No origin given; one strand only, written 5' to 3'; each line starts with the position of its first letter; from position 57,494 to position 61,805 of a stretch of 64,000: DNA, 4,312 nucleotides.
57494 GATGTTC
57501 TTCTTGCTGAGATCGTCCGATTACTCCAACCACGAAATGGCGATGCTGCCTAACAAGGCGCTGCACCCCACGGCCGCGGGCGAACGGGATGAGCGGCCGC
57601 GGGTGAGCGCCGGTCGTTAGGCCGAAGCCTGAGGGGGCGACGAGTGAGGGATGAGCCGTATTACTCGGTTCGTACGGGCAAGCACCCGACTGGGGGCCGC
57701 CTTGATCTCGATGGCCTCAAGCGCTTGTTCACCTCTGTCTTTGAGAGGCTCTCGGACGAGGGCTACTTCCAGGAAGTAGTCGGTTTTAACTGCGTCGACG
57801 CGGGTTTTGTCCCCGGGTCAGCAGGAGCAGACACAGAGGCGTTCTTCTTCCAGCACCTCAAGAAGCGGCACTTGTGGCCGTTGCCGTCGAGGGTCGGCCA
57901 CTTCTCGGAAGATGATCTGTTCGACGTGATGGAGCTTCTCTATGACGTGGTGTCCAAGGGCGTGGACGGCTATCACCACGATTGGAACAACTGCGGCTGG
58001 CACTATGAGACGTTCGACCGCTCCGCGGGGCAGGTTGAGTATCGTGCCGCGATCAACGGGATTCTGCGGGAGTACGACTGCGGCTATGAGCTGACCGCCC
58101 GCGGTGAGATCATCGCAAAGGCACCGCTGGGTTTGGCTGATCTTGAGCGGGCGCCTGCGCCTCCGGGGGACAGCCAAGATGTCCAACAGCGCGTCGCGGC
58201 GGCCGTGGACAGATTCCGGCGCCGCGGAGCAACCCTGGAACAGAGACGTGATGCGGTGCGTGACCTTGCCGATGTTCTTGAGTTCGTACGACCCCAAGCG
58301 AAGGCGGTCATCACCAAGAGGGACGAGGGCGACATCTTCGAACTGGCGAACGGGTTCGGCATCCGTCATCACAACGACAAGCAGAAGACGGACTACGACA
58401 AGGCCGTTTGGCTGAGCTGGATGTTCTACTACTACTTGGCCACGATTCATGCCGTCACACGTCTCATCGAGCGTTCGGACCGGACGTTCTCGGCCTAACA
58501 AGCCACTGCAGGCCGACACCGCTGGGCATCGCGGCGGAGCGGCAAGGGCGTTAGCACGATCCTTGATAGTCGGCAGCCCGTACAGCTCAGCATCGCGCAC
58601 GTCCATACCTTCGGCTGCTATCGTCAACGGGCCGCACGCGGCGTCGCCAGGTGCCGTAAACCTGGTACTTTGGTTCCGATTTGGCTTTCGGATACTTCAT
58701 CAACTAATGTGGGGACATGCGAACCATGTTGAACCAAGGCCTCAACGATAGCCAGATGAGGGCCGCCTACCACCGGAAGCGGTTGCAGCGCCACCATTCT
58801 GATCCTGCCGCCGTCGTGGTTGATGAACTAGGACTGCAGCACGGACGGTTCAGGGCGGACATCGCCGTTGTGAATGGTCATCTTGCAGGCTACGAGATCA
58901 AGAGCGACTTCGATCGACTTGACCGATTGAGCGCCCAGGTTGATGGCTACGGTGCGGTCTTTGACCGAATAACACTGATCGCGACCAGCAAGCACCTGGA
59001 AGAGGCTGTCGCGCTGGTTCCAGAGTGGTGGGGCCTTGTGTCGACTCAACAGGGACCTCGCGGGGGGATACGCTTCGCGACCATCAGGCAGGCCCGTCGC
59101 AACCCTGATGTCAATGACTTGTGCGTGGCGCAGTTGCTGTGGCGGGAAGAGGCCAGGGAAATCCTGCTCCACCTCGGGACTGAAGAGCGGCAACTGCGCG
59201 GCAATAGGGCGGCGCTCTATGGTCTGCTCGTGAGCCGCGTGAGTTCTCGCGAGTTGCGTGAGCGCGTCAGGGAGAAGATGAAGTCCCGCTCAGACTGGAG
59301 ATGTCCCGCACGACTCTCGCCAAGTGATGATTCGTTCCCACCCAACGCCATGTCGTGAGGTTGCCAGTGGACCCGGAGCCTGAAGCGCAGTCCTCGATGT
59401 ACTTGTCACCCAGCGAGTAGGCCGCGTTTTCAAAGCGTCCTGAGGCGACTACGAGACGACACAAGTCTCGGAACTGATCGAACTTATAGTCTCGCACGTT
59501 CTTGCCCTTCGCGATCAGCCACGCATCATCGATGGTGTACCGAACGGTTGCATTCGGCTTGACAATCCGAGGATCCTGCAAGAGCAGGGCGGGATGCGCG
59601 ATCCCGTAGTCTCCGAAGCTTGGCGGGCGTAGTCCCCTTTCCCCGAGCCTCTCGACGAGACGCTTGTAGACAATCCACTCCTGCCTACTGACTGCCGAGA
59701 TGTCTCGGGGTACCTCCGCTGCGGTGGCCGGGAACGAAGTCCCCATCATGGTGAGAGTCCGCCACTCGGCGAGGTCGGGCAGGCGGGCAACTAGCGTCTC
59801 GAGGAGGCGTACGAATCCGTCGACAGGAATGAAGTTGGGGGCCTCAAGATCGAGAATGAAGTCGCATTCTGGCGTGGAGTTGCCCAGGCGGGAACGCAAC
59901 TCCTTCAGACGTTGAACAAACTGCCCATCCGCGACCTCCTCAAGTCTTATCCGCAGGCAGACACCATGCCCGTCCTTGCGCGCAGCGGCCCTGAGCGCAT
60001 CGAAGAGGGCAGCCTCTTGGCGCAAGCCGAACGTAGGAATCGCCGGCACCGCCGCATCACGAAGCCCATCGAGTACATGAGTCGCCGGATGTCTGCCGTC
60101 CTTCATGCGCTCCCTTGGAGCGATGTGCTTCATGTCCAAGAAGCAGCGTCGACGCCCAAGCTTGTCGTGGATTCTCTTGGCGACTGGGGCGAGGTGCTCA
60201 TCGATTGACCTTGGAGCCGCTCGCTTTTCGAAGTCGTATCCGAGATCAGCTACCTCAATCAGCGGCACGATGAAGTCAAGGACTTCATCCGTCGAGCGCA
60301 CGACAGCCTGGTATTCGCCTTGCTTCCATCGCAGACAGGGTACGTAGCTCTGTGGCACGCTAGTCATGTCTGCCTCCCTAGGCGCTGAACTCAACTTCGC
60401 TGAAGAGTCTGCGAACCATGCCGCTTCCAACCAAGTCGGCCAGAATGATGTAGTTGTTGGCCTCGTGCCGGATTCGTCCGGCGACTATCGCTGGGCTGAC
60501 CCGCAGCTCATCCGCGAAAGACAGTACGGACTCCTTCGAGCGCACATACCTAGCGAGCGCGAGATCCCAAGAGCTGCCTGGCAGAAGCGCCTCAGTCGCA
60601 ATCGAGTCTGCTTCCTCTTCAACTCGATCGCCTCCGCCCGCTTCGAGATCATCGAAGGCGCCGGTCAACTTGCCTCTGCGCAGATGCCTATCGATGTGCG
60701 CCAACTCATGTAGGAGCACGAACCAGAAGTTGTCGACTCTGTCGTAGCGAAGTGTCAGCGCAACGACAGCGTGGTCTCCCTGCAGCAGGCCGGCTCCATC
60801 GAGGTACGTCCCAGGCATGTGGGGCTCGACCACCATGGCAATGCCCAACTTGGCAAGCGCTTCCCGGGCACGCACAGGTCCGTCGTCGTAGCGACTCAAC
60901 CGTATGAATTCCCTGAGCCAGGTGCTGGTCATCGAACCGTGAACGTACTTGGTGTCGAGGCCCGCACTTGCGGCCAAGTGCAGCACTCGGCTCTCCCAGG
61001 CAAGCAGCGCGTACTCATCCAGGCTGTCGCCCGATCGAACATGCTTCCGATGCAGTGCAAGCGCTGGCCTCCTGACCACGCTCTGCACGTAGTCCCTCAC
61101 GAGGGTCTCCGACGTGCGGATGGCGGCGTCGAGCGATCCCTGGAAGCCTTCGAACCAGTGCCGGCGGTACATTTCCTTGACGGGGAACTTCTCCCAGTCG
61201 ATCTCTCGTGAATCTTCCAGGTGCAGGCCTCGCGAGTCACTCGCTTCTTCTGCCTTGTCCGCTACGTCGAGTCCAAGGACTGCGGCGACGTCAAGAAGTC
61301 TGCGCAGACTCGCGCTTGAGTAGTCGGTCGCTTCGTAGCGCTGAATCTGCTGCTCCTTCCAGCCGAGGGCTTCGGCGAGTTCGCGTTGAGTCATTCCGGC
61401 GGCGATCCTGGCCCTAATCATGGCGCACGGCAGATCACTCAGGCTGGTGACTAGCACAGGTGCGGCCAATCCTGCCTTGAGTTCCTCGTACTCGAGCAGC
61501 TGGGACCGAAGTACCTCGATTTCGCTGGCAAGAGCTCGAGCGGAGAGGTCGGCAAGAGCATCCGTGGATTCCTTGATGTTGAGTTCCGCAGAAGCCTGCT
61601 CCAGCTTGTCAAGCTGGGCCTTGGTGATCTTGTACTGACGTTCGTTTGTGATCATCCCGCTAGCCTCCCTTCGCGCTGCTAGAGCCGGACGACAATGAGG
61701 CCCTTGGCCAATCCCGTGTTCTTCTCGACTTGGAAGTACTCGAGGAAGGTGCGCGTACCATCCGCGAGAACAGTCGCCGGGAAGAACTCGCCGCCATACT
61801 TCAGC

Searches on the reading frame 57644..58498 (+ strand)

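Call 12: search_protein_families(library=pfam, proteins=[window:57644-58498:+], max_evalue=0.01)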
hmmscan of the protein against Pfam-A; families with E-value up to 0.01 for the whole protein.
window:57644-58498:+ (284 aa): 0 families

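Call 13: search_protein_families(library=padloc, proteins=[window:57644-58498:+], max_evalue=0.01)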
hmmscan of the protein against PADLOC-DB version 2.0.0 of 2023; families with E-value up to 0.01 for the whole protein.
window:57644-58498:+ (284 aa): 1 family
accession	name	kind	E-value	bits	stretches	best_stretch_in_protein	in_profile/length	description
PDLC04995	PDC-S32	-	3.4e-05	21.4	0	92-214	97-218/301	-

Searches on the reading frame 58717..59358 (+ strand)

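Call 12: search_protein_families(library=pfam, proteins=[window:58717-59358:+], max_evalue=0.01)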
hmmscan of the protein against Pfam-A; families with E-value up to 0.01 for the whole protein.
window:58717-59358:+ (213 aa): 0 families

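Call 13: search_protein_families(library=padloc, proteins=[window:58717-59358:+], max_evalue=0.01)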
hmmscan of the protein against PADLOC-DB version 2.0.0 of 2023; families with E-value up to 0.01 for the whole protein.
window:58717-59358:+ (213 aa): 1 family
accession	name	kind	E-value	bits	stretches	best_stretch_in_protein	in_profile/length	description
PDLC02989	cll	-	1.2e-29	101.9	1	22-191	17-183/265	-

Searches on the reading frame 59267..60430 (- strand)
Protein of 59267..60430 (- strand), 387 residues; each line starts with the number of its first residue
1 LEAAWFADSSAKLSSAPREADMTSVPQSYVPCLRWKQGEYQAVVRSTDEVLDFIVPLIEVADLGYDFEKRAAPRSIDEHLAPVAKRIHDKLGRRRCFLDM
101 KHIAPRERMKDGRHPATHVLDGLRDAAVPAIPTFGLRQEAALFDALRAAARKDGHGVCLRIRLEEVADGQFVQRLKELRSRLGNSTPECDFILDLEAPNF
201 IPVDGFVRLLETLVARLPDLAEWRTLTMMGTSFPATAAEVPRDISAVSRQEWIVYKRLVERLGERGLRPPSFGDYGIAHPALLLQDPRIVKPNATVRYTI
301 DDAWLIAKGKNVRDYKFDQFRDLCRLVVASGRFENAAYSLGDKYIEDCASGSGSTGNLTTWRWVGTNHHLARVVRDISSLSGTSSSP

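Call 13: search_protein_families(library=padloc, proteins=[window:59267-60430:-], max_evalue=0.01)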
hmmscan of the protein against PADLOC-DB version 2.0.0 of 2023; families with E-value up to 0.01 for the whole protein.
window:59267-60430:- (387 aa): 4 families
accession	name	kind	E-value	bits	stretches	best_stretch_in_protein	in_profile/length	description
PDLC03983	PD-Lambda-2_C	-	1.8e-55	186.5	1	28-381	6-355/374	-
PDLC03984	PD-Lambda-2_C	-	9.2e-51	171.1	1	27-380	3-364/377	-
PDLC02985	beta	-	3.3e-07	27.4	1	225-374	195-337/355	-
PDLC03985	PD-Lambda-2_C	-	6.8e-06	24.3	1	28-196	4-180/192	-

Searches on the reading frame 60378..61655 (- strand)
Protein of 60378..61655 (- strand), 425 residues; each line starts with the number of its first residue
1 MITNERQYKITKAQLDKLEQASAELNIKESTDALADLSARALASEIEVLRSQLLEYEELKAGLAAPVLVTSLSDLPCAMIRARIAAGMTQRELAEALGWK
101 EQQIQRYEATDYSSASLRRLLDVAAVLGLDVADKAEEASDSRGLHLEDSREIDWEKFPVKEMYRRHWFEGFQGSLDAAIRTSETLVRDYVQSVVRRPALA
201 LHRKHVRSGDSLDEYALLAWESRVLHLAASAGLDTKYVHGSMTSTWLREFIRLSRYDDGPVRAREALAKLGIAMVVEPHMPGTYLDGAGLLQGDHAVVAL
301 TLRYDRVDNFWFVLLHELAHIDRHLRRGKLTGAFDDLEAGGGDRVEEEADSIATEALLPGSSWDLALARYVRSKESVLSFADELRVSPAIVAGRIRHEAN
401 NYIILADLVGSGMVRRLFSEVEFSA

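Call 13: search_protein_families(library=padloc, proteins=[window:60378-61655:-], max_evalue=0.01)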
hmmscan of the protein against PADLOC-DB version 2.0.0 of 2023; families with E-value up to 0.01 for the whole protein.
window:60378-61655:- (425 aa): 9 families
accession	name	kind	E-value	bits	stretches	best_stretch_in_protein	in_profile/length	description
PDLC03982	PD-Lambda-2_B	-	2.1e-88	295.3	1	146-420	126-398/402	-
PDLC03947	RmrA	-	2.8e-07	27.7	1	76-128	13-64/383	-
PDLC03949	RmrA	-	2.9e-07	27.7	1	81-129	9-56/363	-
PDLC03952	RmrA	-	2.4e-06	24.7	1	76-132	24-79/395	-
PDLC04141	capP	-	3.4e-06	24.7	1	248-395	10-150/242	capP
PDLC03945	RmrA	-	2.3e-05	21.7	0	312-365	210-258/394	-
PDLC03954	RmrA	-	4e-05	20.7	0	81-129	17-64/380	-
PDLC03944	RmrA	-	0.00011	19.4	0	81-127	13-58/384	-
PDLC02926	HTH_VI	-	0.0055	15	0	81-128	8-54/92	-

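Call 39: find_encoding_contigs(protein=window:60378-61655:-, flank=10000, max_places=3)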
Protein window:60378-61655:- (425 aa): 2 contigs read that carry it; 2 places shown.
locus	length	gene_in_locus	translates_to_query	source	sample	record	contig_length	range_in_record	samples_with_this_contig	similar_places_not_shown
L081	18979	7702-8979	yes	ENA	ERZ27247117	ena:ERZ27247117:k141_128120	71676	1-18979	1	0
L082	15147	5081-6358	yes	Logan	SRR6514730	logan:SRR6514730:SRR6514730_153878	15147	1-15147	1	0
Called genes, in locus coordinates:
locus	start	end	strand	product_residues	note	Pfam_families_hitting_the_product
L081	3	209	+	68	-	?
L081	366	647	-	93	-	PF02604:PhdYeFM_antitox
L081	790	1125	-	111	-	PF02452:PemK_toxin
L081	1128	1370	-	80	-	PF04014:MazE_antitoxin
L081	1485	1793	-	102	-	PF05016:ParE_toxin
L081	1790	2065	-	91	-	PF02604:PhdYeFM_antitox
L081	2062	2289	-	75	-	-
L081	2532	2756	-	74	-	PF09720:Unstab_antitox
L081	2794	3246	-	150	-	PF13470:PIN_3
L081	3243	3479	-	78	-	PF19891:DUF6364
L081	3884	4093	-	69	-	-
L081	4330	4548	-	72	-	-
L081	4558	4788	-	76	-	-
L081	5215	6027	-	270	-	PF13180:PDZ_2 (weak), PF17820:PDZ_6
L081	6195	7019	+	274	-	PF19952:DUF6414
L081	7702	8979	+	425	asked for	PF01381:HTH_3, PF13560:HTH_31, PF06114:Peptidase_M78 (weak)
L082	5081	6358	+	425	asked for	PF01381:HTH_3, PF13560:HTH_31, PF06114:Peptidase_M78 (weak)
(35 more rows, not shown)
